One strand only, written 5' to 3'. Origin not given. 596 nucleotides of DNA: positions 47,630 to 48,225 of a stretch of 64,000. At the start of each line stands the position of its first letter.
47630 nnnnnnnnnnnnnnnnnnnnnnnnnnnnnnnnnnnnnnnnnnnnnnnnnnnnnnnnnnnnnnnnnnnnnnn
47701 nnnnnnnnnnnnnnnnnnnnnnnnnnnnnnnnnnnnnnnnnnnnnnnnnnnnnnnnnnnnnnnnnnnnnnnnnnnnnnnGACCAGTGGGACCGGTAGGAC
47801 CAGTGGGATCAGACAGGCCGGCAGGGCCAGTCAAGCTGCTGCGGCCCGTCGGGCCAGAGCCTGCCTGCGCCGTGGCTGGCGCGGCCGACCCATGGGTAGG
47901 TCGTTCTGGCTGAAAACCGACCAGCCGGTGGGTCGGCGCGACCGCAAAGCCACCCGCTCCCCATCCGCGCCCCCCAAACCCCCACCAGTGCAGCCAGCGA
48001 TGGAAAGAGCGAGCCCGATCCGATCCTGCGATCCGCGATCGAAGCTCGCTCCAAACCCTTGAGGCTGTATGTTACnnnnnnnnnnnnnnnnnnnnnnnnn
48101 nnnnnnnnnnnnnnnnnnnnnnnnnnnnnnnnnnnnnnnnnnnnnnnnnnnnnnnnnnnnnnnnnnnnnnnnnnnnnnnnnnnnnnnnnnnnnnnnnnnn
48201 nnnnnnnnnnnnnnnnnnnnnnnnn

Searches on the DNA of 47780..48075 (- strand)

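Call 12: search_rna_families(source=window, start=47780, end=48075, threshold=evalue, max_evalue=10)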
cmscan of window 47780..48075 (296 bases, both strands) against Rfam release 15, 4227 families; matches with E-value up to 10: 3.
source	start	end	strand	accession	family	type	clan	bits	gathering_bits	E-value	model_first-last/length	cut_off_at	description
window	47869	47954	+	RF03771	mir-341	Gene; miRNA;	-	15.7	90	1.4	1-96/96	no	mir-341 microRNA precursor family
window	47892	47976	+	RF02158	NPPA-AS1_3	Gene; lncRNA;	-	11.7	55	2.8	24-108/108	no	NPPA antisense RNA 1 conserved region 3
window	47790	47876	-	RF01721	Pseudomon-groES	Cis-reg;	-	11.5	50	8.9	1-111/111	no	Pseudomon-groES RNA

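Call 76: search_dna_similar(query=window:47800-47970:-, collection=phages, mode=distant, max_evalue=0.01, max_rows=10)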
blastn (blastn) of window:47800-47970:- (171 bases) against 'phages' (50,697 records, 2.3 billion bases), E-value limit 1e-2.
No match.
